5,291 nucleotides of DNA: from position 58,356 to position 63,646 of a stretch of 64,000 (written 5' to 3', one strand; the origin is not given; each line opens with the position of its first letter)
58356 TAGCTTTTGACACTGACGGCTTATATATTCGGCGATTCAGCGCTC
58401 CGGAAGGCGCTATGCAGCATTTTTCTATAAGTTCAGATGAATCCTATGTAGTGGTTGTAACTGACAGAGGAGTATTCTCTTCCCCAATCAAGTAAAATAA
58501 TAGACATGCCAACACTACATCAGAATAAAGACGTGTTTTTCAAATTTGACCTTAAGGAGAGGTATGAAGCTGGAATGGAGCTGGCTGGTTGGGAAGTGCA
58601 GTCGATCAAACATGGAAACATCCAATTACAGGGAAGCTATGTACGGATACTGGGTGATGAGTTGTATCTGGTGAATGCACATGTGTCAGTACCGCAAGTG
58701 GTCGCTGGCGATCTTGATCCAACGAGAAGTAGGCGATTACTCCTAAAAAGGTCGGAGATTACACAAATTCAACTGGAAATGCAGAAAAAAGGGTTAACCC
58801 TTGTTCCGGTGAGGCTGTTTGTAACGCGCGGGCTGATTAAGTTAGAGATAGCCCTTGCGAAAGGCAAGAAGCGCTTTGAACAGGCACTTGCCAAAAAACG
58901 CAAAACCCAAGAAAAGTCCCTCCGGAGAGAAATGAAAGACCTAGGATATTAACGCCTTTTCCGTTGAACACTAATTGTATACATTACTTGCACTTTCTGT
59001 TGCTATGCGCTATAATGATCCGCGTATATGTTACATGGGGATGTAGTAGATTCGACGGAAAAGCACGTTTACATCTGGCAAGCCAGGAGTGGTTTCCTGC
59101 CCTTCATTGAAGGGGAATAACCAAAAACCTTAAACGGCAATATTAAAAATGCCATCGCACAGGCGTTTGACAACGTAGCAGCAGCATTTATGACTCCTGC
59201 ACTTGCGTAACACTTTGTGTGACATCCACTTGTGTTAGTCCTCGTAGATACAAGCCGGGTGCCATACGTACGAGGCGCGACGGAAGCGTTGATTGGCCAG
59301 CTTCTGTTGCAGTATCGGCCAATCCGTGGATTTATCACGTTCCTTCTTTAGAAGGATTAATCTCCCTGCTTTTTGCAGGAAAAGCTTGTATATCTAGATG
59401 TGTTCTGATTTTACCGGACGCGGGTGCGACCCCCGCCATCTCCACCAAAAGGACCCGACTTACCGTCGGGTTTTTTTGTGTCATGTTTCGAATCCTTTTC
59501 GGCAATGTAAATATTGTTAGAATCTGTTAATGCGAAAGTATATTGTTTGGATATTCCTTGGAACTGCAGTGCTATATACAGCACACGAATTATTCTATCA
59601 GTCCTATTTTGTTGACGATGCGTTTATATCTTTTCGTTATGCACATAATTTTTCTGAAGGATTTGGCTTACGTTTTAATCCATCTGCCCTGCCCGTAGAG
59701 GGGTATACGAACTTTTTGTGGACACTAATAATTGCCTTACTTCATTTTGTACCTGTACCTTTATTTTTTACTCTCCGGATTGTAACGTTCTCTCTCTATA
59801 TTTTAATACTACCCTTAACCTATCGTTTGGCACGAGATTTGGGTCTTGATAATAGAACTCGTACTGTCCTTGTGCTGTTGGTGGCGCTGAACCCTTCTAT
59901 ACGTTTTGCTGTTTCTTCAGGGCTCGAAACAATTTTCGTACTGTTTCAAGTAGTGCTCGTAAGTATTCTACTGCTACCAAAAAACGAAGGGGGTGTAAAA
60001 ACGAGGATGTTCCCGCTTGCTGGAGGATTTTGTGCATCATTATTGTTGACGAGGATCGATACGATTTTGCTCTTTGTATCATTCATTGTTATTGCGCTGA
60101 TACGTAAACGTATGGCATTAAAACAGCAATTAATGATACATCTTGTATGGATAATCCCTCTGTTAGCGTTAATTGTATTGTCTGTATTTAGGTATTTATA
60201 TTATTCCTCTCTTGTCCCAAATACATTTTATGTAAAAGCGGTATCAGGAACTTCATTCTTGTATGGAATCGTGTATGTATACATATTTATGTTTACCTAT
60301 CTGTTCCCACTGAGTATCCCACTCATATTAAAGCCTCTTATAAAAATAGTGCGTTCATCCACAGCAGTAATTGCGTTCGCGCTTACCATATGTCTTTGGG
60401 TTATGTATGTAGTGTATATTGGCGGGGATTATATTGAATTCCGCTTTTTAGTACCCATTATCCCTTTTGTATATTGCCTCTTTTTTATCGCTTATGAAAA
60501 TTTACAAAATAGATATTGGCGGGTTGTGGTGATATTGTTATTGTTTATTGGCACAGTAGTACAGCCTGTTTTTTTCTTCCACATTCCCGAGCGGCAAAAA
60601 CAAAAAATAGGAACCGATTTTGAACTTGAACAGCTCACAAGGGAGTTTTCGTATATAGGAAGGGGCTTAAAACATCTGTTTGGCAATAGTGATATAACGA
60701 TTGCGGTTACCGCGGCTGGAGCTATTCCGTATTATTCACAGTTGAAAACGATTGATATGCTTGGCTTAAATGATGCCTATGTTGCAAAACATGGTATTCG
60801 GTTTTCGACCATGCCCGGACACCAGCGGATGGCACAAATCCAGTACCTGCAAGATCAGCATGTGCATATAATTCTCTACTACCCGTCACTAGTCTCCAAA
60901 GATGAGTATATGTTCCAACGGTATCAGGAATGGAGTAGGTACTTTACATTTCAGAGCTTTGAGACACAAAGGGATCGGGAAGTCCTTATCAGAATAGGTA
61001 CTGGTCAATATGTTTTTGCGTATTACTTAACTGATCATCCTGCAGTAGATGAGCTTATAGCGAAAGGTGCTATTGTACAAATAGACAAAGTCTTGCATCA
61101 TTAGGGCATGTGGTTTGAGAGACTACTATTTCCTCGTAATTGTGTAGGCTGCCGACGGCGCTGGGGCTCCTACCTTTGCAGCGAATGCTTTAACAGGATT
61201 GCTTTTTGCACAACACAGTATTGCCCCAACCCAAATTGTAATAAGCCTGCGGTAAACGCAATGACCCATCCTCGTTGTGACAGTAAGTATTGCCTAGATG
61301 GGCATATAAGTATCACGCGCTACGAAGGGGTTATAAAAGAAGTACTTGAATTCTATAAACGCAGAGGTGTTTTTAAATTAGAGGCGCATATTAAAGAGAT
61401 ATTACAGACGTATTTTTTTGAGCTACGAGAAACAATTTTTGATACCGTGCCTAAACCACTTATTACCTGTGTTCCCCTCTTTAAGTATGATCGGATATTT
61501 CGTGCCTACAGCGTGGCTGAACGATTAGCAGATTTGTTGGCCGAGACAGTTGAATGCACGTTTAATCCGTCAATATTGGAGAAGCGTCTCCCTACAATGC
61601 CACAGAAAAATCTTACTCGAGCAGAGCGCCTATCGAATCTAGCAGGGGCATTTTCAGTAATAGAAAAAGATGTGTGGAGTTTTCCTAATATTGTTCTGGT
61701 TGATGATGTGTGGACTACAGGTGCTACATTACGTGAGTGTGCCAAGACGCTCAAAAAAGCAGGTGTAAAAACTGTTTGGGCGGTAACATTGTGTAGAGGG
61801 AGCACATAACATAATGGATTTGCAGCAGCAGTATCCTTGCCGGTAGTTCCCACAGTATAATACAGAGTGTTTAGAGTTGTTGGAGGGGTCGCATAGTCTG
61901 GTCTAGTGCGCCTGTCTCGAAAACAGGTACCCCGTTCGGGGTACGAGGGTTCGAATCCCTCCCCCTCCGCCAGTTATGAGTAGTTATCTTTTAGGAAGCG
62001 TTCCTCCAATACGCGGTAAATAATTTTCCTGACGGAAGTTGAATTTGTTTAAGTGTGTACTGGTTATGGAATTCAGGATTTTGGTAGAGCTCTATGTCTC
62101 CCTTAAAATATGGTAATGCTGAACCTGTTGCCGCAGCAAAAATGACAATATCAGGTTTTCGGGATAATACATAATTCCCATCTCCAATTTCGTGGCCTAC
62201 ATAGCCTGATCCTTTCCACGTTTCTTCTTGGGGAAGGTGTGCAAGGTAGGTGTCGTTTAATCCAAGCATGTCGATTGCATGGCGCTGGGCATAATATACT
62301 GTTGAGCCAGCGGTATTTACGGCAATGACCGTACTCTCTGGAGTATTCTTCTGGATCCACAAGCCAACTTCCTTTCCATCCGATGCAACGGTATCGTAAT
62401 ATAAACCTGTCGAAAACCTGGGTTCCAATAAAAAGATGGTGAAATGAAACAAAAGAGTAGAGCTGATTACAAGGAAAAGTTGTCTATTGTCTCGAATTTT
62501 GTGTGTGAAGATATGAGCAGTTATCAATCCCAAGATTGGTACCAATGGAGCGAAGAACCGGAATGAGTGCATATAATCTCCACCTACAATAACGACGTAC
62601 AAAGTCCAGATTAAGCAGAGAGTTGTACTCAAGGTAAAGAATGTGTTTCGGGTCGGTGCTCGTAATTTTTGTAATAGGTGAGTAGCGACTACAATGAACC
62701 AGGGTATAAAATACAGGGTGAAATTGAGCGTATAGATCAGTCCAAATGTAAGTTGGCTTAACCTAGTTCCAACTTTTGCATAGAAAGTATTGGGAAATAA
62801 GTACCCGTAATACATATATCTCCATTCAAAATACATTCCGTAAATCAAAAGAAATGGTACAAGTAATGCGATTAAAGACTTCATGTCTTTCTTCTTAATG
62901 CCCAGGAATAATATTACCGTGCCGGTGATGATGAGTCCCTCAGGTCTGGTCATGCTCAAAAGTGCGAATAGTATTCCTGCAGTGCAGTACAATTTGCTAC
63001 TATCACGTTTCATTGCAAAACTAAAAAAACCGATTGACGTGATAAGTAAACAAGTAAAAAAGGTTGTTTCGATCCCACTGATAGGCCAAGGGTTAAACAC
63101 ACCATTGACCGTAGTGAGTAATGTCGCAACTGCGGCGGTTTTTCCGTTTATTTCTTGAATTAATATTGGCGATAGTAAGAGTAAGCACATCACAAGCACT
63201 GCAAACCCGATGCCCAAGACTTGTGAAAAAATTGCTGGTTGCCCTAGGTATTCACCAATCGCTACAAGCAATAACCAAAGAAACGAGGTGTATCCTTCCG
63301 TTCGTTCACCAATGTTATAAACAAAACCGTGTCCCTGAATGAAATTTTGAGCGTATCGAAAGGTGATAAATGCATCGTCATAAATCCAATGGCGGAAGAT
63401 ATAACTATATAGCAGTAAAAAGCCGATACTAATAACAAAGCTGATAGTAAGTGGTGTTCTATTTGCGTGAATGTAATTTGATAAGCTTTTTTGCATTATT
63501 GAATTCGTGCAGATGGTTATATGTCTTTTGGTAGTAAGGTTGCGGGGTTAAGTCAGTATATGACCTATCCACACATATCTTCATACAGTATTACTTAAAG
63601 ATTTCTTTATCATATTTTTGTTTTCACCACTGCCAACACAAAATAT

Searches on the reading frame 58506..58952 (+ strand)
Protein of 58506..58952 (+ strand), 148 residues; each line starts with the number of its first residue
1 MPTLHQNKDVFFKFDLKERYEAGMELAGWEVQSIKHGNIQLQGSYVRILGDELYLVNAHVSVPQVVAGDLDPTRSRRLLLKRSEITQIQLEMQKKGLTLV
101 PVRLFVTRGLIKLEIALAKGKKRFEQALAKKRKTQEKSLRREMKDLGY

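Call 6: search_protein_families(library=pfam, proteins=[window:58506-58952:+], max_evalue=0.01)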
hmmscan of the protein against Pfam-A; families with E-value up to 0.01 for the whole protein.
window:58506-58952:+ (148 aa): 1 family
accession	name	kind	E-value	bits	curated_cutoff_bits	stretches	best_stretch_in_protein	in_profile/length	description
PF01668.23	SmpB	-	2.5e-41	141.4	27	1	5-144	2-142/143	SmpB protein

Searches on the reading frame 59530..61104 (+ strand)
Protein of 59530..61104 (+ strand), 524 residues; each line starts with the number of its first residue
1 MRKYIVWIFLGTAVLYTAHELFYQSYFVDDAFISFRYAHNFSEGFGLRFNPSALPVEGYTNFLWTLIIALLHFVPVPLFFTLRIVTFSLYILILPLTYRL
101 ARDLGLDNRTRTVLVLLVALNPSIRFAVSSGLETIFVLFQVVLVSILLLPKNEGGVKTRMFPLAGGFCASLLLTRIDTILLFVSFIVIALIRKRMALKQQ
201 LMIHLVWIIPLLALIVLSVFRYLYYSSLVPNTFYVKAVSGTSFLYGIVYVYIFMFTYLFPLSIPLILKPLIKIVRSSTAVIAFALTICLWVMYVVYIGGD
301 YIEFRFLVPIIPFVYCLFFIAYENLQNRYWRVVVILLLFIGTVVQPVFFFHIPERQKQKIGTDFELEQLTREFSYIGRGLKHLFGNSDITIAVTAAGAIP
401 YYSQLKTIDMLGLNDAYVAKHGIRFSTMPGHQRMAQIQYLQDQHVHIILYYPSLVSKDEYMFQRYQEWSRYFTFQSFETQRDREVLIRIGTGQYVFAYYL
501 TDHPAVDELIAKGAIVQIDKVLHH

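Call 4: search_protein_families(library=pfam, proteins=[window:59530-61104:+], max_evalue=0.01)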
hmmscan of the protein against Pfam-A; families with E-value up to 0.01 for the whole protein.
window:59530-61104:+ (524 aa): 0 families

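Call 8: search_protein_families(library=ncbifam, proteins=[window:59530-61104:+], max_evalue=0.01)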
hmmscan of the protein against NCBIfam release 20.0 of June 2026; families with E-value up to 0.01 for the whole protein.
window:59530-61104:+ (524 aa): 2 families
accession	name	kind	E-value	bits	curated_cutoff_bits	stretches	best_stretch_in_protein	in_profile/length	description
NF047440.1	LA3751_2_3_fam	subfamily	1.3e-06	27.6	200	1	62-352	83-388/460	LA_3751/LA_3752 family putative glycosyltransferase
NF041481.1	beta_arabfuran_tase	equivalog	6.8e-06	24.4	1050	1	14-273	15-287/633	terminal beta-(1->2)-arabinofuranosyltransferase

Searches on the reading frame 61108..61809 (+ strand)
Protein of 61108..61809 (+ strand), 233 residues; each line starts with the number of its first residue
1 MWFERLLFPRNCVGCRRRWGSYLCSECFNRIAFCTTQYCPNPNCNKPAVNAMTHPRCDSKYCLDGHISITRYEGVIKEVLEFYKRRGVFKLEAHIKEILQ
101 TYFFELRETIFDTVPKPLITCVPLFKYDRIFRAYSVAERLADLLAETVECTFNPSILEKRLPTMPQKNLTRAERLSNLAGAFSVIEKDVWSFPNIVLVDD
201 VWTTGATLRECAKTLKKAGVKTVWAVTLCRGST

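Call 6: search_protein_families(library=pfam, proteins=[window:61108-61809:+], max_evalue=0.01)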
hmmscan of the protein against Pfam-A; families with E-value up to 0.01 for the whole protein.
window:61108-61809:+ (233 aa): 2 families
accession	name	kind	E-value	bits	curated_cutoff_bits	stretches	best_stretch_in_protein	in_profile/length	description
PF00156.33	Pribosyltran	-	1.8e-06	27.8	26.3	1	194-231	89-126/158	Phosphoribosyl transferase domain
PF18912.6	DZR_2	-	5.4e-05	23.4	27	1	5-57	3-55/56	Double zinc ribbon domain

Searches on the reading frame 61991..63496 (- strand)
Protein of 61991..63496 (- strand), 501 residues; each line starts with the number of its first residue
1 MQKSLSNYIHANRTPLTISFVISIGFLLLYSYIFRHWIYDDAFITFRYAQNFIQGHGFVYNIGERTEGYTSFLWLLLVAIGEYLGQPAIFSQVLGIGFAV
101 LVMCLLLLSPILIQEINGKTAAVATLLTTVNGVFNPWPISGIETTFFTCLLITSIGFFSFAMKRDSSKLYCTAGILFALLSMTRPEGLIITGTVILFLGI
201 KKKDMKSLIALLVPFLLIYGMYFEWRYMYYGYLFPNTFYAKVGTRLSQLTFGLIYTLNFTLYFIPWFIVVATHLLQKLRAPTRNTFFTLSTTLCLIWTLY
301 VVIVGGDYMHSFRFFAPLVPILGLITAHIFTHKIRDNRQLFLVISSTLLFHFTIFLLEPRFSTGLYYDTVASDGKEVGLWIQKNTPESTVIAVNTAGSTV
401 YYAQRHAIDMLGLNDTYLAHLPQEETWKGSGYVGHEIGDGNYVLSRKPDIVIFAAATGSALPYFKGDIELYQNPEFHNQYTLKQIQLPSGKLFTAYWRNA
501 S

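Call 4: search_protein_families(library=pfam, proteins=[window:61991-63496:-], max_evalue=0.01)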
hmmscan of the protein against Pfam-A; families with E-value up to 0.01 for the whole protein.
window:61991-63496:- (501 aa): 0 families

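Call 8: search_protein_families(library=ncbifam, proteins=[window:61991-63496:-], max_evalue=0.01)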
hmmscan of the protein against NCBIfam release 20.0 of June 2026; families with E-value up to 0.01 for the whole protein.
window:61991-63496:- (501 aa): 2 families
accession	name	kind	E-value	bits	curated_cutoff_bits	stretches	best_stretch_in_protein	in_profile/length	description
NF041481.1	beta_arabfuran_tase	equivalog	9e-16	57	1050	2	13-106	3-98/633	terminal beta-(1->2)-arabinofuranosyltransferase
NF047440.1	LA3751_2_3_fam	subfamily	6.7e-08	31.8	200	1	58-355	69-380/460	LA_3751/LA_3752 family putative glycosyltransferase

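Call 78: search_solved_structures(query=window:61991-63496:-, max_evalue=1)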
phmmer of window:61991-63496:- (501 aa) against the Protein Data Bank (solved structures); distinct sequences matched with E-value up to 1: 2.
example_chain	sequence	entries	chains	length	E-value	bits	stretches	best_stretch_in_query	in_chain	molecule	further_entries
9dlf_C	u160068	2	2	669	5.8e-14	55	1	18-269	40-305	Arabinosyltransferase AftB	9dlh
6m6z_A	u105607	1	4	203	0.88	11.5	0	76-125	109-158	TMH4C4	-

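Call 94: find_encoding_contigs(protein=window:61991-63496:-, flank=10000, max_places=2)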
Protein window:61991-63496:- (501 aa): 7 contigs read that carry it; 2 places shown.
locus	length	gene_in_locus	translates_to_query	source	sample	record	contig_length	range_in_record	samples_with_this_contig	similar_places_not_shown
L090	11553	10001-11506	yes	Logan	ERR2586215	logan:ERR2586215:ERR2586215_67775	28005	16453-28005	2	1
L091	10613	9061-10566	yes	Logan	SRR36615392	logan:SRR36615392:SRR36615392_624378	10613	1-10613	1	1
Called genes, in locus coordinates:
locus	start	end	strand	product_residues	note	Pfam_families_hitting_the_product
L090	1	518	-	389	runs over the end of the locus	PF08529:NusA_N, PF13184:KH_NusA_1st, PF00013:KH_1 (faint), PF26594:KH_NusA_2nd, PF03118:RNA_pol_A_CTD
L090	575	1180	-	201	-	PF01195:Pept_tRNA_hydro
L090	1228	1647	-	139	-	PF08818:DUF1801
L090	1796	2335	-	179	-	-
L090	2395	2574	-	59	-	-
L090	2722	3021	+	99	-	PF01741:MscL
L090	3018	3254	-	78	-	-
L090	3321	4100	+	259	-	PF13462:Thioredoxin_4, PF01323:DSBA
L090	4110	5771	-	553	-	-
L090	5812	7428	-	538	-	-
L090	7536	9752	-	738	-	-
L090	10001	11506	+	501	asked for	-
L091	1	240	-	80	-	?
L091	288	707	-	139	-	PF08818:DUF1801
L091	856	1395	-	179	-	-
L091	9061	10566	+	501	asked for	-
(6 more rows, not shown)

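Call 95: search_protein_families(library=ncbifam, proteins=[L090:7536-9752:-, L090:5812-7428:-, L090:4110-5771:-], max_evalue=0.1)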
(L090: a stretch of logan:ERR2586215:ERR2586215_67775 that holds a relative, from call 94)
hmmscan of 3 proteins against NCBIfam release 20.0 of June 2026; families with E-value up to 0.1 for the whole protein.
L090:7536-9752:- (738 aa): 0 families

L090:5812-7428:- (538 aa): 1 family
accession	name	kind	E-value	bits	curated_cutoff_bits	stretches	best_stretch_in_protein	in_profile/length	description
NF012157.0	ANT_3pp_I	equivalog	0.056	12.7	375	0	376-425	180-232/256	AadA family aminoglycoside 3''-O-nucleotidyltransferase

L090:4110-5771:- (553 aa): 0 families
